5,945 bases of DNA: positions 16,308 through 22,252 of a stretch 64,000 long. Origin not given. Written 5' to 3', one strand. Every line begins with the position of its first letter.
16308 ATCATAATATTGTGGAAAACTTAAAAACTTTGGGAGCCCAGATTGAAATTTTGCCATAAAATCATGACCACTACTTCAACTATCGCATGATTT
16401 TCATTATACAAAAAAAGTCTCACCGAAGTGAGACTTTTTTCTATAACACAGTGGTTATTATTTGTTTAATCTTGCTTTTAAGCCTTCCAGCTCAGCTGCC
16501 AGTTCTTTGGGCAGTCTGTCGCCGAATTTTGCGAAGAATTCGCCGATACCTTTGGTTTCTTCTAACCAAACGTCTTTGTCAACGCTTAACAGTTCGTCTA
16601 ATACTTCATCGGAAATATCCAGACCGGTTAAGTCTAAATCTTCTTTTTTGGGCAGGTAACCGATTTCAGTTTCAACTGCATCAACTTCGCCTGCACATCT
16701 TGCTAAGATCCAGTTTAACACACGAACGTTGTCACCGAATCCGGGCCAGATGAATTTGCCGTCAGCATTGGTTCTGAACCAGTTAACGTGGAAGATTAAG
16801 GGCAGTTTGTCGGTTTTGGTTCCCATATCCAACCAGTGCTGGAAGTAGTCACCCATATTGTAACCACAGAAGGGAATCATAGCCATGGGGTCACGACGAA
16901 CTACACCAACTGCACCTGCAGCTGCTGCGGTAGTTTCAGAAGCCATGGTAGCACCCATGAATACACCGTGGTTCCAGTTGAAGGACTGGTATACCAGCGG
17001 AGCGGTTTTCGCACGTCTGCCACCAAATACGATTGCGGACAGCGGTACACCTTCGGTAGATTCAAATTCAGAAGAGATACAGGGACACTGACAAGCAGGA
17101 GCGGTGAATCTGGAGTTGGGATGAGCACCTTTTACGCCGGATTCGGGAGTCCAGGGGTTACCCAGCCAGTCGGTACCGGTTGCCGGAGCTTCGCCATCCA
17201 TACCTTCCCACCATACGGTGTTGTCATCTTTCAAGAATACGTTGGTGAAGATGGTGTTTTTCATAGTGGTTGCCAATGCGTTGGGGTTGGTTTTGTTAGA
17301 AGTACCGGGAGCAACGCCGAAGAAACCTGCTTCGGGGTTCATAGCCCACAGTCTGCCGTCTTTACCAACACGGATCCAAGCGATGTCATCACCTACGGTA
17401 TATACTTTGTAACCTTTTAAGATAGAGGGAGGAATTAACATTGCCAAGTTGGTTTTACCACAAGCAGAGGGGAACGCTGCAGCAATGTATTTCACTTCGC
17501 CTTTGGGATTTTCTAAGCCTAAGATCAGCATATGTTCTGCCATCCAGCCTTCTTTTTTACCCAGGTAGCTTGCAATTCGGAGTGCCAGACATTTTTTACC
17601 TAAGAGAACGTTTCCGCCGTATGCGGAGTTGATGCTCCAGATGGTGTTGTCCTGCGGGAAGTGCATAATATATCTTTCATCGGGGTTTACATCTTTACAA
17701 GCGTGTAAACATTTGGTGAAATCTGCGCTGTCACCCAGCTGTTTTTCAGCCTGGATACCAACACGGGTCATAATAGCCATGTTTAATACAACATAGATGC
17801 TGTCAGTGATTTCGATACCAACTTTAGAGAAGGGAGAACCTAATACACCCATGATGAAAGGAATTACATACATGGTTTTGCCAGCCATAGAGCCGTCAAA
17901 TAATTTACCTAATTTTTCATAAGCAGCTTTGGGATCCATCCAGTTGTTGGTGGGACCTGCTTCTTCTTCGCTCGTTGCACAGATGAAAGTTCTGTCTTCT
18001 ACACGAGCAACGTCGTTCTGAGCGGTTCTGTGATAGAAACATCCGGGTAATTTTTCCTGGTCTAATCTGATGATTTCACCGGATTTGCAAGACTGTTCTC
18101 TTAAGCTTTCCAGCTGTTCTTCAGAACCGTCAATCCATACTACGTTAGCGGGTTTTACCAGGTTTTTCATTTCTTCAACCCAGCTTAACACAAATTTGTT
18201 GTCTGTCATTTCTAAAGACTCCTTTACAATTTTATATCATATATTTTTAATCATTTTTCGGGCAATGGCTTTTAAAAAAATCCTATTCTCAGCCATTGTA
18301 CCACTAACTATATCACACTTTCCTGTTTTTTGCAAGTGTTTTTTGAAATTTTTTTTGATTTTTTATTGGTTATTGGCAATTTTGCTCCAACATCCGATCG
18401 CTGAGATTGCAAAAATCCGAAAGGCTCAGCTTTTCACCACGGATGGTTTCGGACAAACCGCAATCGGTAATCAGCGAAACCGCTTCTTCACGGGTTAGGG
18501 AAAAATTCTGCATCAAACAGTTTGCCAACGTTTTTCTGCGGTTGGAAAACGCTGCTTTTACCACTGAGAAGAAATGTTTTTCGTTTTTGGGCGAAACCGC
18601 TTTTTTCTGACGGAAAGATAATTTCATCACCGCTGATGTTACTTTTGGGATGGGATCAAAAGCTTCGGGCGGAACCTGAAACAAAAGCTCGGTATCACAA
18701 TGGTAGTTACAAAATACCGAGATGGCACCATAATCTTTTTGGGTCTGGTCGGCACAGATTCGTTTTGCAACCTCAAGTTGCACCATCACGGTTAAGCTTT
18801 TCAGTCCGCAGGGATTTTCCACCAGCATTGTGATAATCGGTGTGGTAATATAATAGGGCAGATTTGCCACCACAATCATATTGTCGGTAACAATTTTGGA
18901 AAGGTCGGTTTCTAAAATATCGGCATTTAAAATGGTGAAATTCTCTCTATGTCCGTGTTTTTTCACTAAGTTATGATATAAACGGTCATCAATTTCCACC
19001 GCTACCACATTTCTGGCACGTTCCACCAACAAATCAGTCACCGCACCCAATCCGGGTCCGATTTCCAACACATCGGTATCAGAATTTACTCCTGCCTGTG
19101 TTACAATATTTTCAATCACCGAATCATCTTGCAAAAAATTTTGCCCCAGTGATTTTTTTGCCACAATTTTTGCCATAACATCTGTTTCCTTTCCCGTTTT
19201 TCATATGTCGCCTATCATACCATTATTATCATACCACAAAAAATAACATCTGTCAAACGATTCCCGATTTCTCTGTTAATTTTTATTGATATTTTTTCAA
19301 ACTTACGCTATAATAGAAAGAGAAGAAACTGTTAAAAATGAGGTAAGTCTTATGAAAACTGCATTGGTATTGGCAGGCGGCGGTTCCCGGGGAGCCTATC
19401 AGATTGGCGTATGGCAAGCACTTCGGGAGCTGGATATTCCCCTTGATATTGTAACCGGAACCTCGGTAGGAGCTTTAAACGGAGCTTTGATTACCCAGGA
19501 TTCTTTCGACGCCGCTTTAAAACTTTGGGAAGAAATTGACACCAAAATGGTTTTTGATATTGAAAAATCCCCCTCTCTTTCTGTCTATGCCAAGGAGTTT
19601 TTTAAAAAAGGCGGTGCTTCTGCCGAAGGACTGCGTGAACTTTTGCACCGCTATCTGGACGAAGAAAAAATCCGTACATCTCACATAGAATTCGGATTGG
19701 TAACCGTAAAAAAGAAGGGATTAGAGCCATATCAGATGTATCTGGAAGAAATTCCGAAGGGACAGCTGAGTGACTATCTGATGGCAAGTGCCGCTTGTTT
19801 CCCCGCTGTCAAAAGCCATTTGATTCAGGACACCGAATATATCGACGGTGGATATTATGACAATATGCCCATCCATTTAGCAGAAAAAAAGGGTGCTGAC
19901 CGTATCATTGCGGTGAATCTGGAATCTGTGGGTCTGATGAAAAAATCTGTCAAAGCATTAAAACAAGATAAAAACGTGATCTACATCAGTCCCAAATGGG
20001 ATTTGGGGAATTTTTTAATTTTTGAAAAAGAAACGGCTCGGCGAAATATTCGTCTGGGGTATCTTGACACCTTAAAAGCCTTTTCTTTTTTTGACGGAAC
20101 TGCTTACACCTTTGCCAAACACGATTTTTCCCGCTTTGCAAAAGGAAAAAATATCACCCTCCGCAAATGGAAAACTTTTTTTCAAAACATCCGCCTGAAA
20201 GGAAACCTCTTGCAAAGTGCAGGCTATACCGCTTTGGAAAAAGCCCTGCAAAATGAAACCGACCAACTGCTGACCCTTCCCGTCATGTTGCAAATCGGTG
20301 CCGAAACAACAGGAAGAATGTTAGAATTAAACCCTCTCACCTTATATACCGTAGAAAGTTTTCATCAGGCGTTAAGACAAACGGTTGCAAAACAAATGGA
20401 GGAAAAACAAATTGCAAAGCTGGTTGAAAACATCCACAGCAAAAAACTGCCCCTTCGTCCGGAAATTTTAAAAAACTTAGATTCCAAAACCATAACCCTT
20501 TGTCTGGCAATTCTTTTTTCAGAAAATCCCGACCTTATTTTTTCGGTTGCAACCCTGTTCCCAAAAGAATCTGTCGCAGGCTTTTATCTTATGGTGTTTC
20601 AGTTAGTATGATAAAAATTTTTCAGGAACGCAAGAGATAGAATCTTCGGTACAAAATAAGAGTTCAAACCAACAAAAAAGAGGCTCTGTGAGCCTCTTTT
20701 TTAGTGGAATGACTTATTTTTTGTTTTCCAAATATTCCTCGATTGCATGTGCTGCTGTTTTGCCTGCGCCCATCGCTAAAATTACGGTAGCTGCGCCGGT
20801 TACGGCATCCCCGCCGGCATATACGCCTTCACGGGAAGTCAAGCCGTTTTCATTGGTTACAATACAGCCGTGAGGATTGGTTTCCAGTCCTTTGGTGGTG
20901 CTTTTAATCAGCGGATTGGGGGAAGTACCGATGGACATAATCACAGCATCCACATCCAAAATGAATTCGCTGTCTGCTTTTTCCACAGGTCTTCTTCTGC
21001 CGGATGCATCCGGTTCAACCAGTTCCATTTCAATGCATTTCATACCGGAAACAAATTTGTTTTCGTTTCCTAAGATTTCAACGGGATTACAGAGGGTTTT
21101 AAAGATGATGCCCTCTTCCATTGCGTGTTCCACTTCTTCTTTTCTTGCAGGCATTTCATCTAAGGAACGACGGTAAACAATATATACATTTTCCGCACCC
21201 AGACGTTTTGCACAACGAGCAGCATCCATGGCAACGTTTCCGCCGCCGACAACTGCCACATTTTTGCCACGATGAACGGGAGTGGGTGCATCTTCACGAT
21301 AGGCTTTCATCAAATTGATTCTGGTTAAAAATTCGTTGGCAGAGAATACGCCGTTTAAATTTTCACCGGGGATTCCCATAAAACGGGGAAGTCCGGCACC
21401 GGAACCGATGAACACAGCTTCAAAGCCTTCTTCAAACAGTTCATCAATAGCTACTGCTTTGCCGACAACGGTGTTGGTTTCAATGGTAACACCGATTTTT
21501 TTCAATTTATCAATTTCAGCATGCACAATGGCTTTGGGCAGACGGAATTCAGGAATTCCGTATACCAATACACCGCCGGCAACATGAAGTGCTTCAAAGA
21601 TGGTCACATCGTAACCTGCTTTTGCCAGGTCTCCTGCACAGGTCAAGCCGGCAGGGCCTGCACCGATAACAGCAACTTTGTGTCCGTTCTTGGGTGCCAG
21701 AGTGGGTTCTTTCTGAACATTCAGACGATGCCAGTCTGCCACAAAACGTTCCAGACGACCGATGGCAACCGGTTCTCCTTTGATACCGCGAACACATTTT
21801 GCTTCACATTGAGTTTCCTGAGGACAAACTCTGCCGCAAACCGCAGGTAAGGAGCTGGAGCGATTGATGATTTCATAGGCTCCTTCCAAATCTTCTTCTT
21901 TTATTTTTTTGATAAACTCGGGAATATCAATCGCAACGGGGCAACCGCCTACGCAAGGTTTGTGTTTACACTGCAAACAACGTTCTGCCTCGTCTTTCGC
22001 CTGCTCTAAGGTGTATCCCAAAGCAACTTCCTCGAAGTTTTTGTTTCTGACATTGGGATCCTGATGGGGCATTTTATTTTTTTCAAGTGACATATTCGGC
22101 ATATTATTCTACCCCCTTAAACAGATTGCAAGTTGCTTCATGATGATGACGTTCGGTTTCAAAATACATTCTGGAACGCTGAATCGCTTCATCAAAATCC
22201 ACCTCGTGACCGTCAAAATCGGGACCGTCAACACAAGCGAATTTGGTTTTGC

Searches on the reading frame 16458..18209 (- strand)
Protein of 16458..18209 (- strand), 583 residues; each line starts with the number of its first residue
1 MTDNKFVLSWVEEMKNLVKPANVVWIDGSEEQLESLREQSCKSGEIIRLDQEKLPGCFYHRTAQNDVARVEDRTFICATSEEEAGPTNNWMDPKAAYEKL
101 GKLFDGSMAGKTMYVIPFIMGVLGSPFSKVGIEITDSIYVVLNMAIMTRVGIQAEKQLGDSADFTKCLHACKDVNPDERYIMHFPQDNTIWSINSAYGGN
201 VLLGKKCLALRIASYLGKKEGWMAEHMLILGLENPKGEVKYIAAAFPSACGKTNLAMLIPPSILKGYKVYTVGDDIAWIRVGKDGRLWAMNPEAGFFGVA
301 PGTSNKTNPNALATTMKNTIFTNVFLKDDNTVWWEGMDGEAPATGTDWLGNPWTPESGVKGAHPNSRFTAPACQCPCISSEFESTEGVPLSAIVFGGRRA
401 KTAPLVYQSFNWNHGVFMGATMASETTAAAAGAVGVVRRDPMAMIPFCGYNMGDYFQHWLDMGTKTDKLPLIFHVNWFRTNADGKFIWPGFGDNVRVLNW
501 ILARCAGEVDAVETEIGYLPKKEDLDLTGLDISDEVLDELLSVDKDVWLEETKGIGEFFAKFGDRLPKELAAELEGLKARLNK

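Call 7: search_protein_families(library=pfam, proteins=[window:16458-18209:-], max_evalue=0.001)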
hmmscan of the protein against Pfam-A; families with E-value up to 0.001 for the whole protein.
window:16458-18209:- (583 aa): 2 families
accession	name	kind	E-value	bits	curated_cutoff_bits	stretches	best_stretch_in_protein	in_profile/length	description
PF00821.23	PEPCK_GTP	-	9.1e-172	571.2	23.8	1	222-580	1-357/357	Phosphoenolpyruvate carboxykinase C-terminal P-loop domain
PF17297.7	PEPCK_N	-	4.4e-86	288.4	23.8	1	10-217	2-217/218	Phosphoenolpyruvate carboxykinase N-terminal domain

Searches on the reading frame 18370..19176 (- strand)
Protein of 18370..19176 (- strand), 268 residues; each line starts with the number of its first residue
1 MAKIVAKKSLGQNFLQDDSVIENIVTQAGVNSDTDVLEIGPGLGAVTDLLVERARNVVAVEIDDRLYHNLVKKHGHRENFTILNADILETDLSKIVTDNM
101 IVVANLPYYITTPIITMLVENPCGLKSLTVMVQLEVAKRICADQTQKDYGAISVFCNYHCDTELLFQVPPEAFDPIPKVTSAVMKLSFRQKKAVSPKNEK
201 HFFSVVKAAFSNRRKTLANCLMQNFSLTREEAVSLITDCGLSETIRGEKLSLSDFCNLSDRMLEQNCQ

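Call 7: search_protein_families(library=pfam, proteins=[window:18370-19176:-], max_evalue=0.001)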
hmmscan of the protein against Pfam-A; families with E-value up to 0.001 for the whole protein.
window:18370-19176:- (268 aa): 2 families
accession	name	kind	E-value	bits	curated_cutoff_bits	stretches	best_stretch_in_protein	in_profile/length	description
PF00398.26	RrnaAD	-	6.2e-65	219.4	24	1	6-262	4-261/263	Ribosomal RNA adenine dimethylase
PF13649.12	Methyltransf_25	-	0.00078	20.5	27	0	36-106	1-74/97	Methyltransferase domain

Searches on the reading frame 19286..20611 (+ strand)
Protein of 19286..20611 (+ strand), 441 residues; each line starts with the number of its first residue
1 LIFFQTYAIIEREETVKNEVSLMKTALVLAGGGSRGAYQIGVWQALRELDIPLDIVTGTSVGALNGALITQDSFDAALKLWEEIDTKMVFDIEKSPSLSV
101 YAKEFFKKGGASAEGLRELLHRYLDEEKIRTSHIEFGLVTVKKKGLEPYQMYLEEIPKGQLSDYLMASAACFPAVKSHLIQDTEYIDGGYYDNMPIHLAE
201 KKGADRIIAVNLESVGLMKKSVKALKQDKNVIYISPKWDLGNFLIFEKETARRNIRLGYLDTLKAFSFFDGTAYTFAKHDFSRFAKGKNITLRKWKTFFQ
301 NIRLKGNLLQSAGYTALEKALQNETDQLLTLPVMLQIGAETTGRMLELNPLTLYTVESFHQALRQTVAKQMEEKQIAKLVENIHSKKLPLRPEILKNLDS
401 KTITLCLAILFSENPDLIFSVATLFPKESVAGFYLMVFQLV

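Call 7: search_protein_families(library=pfam, proteins=[window:19286-20611:+], max_evalue=0.001)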
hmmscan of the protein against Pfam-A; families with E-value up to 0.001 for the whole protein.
window:19286-20611:+ (441 aa): 1 family
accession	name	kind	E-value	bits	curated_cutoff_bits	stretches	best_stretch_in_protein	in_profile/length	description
PF01734.28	Patatin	-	9.6e-32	111.2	27.7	1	27-199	1-190/191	Patatin-like phospholipase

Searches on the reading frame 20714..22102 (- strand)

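Call 7: search_protein_families(library=pfam, proteins=[window:20714-22102:-], max_evalue=0.001)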
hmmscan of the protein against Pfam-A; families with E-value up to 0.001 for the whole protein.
window:20714-22102:- (462 aa): 17 families
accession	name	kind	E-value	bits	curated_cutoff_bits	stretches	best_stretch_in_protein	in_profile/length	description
PF14691.11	Fer4_20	-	2.7e-45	153.3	25.8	1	19-126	1-109/113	Dihydroprymidine dehydrogenase domain II, 4Fe-4S cluster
PF07992.20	Pyr_redox_2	-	8.9e-37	127.5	26.1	1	142-447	2-291/291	Pyridine nucleotide-disulphide oxidoreductase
PF00070.33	Pyr_redox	-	7.7e-14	52.4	22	2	281-353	1-76/82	Pyridine nucleotide-disulphide oxidoreductase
PF13738.12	Pyr_redox_3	-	4.4e-09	36.4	30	1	267-324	152-210/305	Pyridine nucleotide-disulphide oxidoreductase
PF13450.12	NAD_binding_8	-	4.4e-07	30.5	21.9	1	145-177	1-33/68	NAD(P)-binding Rossmann-like domain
PF01946.23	Thi4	-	4.3e-06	26.6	26.2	1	142-209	19-86/235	Thi4 family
PF12831.13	FAD_oxidored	-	1.3e-05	25.2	27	1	143-182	2-41/416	FAD dependent oxidoreductase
PF01262.27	AlaDh_PNT_C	-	1.3e-05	25.2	23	1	277-331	27-74/214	Alanine dehydrogenase/PNT, C-terminal domain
PF01266.30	DAO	-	1.6e-05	25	27.9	1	142-175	1-35/353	FAD dependent oxidoreductase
PF03486.20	HI0933_like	-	5.3e-05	23.2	50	1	142-174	2-34/244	HI0933-like protein Rossmann domain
PF01494.25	FAD_binding_3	-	5.6e-05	23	22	1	142-172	3-33/349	FAD binding domain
PF00890.30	FAD_binding_2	-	0.00011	22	20.4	1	143-180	2-39/414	FAD binding domain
PF02826.25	2-Hacid_dh_C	-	0.00015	21.6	25.1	0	275-325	32-86/178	D-isomer specific 2-hydroxyacid dehydrogenase, NAD binding domain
PF03807.23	F420_oxidored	-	0.00028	21.9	21.6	0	282-325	2-45/94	NADP oxidoreductase coenzyme F420-dependent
PF13241.12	NAD_binding_7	-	0.00028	21.9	22.1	0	278-312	6-39/104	Putative NAD(P)-binding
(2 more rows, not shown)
